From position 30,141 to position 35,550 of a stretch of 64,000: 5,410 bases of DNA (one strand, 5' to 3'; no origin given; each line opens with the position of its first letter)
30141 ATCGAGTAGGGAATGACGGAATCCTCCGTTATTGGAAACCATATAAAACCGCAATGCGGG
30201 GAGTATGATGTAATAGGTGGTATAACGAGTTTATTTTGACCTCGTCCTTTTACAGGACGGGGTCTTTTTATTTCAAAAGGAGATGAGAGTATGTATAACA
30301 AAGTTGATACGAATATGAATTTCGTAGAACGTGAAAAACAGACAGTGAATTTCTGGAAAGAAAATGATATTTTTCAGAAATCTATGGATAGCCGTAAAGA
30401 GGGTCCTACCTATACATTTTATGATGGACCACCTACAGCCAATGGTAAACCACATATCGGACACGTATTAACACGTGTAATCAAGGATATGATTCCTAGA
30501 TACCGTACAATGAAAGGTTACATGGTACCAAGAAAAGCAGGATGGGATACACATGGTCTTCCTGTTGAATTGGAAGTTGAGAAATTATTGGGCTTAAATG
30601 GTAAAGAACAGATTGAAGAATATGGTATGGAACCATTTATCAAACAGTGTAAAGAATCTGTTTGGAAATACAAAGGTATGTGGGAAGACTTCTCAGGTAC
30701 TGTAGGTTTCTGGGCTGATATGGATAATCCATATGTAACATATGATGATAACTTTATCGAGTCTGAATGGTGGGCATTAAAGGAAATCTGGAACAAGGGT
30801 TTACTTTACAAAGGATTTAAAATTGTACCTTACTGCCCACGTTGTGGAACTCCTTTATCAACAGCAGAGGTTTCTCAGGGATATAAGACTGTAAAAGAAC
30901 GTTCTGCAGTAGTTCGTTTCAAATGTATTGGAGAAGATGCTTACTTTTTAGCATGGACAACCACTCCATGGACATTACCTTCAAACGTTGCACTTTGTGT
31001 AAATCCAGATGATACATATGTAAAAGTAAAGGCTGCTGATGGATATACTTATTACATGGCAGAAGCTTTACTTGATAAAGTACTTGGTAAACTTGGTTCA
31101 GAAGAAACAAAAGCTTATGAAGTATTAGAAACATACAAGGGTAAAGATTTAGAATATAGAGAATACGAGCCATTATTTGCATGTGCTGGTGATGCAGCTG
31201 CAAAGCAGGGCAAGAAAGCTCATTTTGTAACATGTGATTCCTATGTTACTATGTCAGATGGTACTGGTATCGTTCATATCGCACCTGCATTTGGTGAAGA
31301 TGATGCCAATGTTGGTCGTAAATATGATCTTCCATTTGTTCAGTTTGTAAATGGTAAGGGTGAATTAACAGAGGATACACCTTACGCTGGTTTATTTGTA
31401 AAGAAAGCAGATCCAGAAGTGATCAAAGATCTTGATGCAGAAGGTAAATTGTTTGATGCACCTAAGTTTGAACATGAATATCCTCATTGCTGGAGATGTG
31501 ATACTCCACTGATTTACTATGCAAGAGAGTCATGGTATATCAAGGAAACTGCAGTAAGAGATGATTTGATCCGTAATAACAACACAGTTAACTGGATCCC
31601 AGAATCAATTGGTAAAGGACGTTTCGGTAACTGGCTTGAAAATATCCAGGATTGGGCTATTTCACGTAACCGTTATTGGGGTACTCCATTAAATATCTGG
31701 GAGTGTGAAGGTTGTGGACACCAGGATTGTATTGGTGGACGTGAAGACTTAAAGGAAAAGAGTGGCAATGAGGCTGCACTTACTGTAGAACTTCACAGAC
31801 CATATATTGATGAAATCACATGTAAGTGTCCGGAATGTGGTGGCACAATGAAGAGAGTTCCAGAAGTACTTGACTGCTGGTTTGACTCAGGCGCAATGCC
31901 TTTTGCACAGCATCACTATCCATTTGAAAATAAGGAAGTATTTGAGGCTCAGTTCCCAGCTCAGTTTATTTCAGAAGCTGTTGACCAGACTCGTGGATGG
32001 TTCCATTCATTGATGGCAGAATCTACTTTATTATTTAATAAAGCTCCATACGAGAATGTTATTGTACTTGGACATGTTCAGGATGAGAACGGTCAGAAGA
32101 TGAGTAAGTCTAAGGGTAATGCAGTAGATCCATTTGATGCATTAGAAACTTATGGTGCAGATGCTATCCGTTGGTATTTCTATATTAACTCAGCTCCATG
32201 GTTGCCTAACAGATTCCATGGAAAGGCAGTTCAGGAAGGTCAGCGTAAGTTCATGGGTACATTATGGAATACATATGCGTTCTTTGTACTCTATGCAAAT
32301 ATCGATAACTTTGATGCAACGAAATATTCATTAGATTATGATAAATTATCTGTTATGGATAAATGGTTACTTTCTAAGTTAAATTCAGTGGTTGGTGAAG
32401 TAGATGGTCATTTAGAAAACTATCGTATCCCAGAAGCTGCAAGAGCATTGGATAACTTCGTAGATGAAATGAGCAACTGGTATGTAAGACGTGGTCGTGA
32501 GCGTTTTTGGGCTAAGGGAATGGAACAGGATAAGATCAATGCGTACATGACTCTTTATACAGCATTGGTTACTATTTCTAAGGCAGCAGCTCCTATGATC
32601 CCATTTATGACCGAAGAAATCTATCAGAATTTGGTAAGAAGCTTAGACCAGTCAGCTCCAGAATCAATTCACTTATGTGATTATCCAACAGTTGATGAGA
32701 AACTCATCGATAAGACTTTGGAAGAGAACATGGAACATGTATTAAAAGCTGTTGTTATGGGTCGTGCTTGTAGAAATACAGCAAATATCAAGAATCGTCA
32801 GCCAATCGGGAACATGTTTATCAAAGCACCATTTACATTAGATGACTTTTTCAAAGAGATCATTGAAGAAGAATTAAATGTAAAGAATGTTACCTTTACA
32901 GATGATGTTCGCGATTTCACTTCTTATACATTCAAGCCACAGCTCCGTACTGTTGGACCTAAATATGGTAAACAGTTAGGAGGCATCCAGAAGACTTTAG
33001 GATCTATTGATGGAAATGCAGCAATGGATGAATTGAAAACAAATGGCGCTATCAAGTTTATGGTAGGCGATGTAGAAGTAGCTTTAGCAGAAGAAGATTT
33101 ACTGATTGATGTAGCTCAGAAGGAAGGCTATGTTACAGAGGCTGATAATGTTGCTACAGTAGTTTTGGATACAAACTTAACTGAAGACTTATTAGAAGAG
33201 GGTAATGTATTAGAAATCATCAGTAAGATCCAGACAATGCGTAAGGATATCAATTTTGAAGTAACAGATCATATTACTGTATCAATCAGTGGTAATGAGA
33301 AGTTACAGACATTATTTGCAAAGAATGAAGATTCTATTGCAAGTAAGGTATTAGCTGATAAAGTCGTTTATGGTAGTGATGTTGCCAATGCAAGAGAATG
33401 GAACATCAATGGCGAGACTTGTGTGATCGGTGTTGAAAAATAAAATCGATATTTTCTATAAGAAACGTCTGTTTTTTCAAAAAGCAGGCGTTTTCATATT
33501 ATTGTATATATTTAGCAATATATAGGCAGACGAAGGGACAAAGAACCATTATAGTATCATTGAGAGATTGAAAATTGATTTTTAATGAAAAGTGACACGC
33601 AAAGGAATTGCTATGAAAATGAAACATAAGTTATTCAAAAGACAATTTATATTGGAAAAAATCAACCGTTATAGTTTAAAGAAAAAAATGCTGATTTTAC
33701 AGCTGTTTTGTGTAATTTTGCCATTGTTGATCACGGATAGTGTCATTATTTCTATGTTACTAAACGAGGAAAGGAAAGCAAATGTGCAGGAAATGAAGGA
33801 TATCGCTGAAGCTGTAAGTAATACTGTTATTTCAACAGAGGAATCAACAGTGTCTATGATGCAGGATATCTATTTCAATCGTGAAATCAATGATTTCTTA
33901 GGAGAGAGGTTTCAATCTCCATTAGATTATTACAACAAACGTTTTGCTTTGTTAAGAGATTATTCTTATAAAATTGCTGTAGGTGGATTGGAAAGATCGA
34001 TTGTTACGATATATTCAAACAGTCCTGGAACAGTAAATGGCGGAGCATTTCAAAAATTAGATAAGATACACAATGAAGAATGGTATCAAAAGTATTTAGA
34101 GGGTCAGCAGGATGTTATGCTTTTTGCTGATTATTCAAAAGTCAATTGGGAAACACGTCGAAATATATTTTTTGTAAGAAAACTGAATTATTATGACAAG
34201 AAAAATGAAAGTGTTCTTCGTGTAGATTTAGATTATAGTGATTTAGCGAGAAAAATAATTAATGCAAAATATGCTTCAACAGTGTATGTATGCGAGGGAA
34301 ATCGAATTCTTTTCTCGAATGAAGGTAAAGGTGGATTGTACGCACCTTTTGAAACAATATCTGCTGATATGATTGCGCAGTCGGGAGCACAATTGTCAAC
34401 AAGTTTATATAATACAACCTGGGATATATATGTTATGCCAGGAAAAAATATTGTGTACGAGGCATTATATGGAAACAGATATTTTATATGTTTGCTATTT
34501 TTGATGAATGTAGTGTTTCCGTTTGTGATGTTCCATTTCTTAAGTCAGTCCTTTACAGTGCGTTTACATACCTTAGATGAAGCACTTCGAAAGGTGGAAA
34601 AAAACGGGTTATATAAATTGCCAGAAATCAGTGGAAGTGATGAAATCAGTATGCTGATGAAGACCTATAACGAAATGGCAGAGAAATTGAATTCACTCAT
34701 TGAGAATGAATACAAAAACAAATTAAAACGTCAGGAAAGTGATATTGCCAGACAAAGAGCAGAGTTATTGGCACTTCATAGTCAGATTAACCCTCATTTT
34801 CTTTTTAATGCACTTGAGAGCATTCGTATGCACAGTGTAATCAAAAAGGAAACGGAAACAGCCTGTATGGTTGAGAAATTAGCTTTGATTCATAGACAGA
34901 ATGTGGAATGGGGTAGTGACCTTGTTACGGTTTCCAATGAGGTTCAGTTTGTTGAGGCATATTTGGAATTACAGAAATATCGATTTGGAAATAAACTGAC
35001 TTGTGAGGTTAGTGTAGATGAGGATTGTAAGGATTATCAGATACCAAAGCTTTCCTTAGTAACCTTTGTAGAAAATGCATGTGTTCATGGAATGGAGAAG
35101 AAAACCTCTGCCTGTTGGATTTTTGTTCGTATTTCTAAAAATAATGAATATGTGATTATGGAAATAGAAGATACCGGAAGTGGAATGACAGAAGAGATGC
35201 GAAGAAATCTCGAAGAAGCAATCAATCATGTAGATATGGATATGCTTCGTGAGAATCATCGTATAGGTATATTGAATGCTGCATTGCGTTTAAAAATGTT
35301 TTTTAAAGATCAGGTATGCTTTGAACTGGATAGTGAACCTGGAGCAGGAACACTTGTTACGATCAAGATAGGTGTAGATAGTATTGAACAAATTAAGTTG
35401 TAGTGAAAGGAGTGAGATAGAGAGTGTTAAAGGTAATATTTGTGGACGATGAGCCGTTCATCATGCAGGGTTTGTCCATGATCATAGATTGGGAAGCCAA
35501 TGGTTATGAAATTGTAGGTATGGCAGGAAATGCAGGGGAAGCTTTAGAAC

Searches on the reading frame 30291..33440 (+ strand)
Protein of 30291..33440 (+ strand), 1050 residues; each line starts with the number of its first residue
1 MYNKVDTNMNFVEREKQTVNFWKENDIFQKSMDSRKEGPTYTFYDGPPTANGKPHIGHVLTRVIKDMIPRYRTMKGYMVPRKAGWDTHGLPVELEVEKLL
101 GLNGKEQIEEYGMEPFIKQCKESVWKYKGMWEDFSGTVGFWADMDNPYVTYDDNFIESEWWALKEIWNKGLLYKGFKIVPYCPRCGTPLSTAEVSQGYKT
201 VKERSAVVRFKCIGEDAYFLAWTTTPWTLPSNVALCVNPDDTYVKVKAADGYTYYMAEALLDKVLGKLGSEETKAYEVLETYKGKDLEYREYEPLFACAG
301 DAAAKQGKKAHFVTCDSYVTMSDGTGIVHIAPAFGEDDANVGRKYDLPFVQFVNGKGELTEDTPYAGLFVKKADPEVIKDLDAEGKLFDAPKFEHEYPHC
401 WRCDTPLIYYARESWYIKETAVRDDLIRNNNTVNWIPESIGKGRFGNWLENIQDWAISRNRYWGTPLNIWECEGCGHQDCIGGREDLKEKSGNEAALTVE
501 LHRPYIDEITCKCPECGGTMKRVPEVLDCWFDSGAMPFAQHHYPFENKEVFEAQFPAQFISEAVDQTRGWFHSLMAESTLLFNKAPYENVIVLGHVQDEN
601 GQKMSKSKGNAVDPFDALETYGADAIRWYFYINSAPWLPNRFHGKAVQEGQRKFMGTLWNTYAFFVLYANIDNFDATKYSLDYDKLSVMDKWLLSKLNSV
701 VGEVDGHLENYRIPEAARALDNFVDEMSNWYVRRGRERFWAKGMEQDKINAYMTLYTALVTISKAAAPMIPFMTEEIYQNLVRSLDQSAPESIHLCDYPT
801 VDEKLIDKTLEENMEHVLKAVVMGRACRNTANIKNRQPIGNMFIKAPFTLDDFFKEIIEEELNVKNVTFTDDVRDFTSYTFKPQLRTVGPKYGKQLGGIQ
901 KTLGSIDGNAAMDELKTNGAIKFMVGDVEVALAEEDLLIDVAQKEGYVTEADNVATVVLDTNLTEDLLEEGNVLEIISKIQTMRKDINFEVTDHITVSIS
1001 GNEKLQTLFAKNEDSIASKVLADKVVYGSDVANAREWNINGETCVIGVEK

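Call 92: search_protein_families(library=pfam, proteins=[window:30291-33440:+], max_evalue=0.00001)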
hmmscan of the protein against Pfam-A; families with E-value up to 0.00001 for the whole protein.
window:30291-33440:+ (1050 aa): 5 families
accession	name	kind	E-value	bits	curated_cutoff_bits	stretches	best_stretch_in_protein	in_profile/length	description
PF00133.28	tRNA-synt_1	-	4.3e-130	434.6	22.7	1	18-633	2-404/414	tRNA synthetases class I (I, L, M and V)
PF19302.4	DUF5915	-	1.5e-49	168.7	27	1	856-1050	2-194/195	Domain of unknown function (DUF5915)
PF08264.19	Anticodon_1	-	8.3e-34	117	25.1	1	690-839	1-144/148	Anticodon-binding domain of tRNA ligase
PF09334.17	tRNA-synt_1g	-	2.9e-21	76.1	20.1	2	50-111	10-70/391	tRNA synthetases class I (M)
PF01406.26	tRNA-synt_1e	-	3.2e-06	27.1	27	0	576-631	227-281/301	tRNA synthetases class I (C) catalytic domain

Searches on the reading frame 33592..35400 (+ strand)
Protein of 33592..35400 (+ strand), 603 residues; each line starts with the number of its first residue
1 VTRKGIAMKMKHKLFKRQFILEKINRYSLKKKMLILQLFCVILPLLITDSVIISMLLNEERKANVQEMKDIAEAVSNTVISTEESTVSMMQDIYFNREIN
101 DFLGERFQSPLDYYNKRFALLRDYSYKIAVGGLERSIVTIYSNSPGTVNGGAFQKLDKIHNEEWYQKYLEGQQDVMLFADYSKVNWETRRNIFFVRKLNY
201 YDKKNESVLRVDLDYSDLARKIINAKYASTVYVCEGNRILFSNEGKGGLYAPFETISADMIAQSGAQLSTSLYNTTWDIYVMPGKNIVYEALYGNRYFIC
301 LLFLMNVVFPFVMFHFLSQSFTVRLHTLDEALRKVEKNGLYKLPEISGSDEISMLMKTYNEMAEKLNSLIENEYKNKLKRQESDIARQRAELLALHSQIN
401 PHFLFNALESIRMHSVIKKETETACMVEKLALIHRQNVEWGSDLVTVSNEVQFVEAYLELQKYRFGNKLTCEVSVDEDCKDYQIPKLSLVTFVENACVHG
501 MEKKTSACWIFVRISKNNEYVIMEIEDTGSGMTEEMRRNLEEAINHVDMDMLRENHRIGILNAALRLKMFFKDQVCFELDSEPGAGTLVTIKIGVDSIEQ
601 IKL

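Call 92: search_protein_families(library=pfam, proteins=[window:33592-35400:+], max_evalue=0.00001)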
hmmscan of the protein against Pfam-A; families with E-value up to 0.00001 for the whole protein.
window:33592-35400:+ (603 aa): 1 family
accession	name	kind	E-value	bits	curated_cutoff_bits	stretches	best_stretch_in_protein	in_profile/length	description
PF06580.19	His_kinase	-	3.5e-23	82.1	25.2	1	390-469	1-81/81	Histidine kinase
